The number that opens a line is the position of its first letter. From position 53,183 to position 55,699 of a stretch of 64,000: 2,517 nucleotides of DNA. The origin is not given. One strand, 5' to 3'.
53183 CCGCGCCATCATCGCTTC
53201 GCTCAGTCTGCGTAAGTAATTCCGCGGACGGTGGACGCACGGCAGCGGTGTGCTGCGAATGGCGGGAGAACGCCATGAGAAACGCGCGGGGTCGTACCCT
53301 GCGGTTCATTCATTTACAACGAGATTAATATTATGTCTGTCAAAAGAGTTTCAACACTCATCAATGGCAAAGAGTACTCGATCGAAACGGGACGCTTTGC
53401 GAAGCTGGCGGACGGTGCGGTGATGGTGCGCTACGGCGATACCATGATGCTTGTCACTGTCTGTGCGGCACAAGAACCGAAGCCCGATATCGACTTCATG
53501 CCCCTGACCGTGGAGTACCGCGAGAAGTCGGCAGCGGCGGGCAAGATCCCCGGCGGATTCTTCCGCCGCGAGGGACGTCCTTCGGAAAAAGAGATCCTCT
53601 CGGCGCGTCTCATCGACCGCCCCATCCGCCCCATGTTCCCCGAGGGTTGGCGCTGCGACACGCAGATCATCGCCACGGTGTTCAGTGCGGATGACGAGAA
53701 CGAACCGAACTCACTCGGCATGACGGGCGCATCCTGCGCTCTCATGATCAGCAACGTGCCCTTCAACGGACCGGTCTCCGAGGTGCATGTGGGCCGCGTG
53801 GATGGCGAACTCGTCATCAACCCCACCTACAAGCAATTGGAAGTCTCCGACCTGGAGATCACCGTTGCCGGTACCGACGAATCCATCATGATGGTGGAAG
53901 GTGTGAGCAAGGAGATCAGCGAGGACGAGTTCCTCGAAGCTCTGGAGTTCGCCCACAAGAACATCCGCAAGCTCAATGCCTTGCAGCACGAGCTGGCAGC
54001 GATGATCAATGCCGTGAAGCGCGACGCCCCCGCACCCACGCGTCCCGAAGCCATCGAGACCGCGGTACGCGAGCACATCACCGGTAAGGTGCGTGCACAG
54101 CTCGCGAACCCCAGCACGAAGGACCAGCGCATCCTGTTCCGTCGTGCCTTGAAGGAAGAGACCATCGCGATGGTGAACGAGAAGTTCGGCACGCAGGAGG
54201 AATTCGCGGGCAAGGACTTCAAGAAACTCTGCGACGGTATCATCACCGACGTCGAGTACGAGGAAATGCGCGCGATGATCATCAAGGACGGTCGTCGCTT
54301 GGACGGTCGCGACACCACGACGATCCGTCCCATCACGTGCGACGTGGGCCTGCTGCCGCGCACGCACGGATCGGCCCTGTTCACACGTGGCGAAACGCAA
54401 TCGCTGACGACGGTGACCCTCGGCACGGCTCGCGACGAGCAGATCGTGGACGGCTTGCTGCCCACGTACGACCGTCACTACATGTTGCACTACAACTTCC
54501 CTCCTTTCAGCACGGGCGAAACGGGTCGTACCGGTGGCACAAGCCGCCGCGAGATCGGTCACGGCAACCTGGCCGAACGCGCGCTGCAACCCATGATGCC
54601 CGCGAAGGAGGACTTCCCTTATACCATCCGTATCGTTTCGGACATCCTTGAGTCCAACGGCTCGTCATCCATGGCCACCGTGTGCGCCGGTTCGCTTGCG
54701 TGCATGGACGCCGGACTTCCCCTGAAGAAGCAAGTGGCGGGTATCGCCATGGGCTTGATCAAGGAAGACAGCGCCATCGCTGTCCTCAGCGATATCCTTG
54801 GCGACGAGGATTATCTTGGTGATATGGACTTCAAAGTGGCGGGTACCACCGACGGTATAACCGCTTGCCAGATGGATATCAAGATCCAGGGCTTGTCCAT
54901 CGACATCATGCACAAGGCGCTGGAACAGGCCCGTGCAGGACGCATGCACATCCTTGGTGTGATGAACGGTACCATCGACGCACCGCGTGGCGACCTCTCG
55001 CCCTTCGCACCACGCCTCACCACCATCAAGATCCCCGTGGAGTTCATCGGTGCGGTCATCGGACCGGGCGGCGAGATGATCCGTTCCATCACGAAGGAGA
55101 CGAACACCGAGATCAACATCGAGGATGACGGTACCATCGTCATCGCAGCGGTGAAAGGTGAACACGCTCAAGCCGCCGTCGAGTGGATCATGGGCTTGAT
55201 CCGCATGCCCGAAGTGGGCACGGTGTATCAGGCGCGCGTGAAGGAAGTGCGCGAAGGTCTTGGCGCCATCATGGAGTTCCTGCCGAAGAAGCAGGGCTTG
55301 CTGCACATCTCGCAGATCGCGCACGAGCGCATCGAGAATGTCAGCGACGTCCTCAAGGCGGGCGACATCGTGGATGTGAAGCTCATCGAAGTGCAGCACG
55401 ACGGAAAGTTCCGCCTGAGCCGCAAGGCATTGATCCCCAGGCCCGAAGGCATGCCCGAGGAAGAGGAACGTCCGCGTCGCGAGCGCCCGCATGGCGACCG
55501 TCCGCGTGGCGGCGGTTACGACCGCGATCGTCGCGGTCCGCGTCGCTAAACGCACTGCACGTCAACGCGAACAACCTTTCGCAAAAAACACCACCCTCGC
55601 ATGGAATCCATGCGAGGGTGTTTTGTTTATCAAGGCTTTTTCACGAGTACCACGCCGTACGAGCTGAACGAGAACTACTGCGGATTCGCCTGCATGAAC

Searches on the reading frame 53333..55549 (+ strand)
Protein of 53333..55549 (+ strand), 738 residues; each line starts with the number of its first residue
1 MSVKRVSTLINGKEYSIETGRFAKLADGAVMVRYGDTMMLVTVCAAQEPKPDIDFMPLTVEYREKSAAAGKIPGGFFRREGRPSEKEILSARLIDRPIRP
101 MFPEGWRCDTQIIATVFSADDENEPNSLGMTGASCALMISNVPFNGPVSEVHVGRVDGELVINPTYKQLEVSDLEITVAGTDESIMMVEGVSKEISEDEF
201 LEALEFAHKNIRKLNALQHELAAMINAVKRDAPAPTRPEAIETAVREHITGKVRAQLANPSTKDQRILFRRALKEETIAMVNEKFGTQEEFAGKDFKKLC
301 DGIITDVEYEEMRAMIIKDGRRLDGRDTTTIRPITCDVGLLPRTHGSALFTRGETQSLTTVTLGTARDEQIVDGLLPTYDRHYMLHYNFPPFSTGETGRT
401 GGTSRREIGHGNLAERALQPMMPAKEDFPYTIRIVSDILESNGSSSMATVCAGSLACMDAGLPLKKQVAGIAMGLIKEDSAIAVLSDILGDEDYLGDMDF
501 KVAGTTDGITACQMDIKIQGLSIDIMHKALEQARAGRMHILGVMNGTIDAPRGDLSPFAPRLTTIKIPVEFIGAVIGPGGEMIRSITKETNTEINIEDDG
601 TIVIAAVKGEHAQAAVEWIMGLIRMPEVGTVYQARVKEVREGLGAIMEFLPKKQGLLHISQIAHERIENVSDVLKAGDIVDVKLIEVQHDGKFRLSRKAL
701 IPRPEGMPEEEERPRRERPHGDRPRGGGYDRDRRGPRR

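Call 107: search_protein_families(library=pfam, proteins=[window:53333-55549:+], max_evalue=0.001)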
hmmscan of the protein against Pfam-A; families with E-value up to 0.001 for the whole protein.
window:53333-55549:+ (738 aa): 6 families
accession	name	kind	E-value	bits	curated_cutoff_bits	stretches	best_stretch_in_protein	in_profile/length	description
PF01138.27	RNase_PH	-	9.3e-60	201.2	25.5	2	331-463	2-130/130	3' exoribonuclease family, domain 1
PF03725.20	RNase_PH_C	-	1.1e-24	86.6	20.8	2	146-209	1-66/67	3' exoribonuclease family, domain 2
PF00013.35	KH_1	-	1.7e-12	47.3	21.5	1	563-620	2-65/66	KH domain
PF00575.29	S1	-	3.8e-11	43.6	22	1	626-698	2-74/74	S1 RNA binding domain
PF03726.19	PNPase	-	6.4e-05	23.8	24.6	1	241-327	2-81/81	Polyribonucleotide nucleotidyltransferase, RNA binding domain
PF07650.23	KH_2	-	0.00098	19.3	22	0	567-603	31-67/78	KH domain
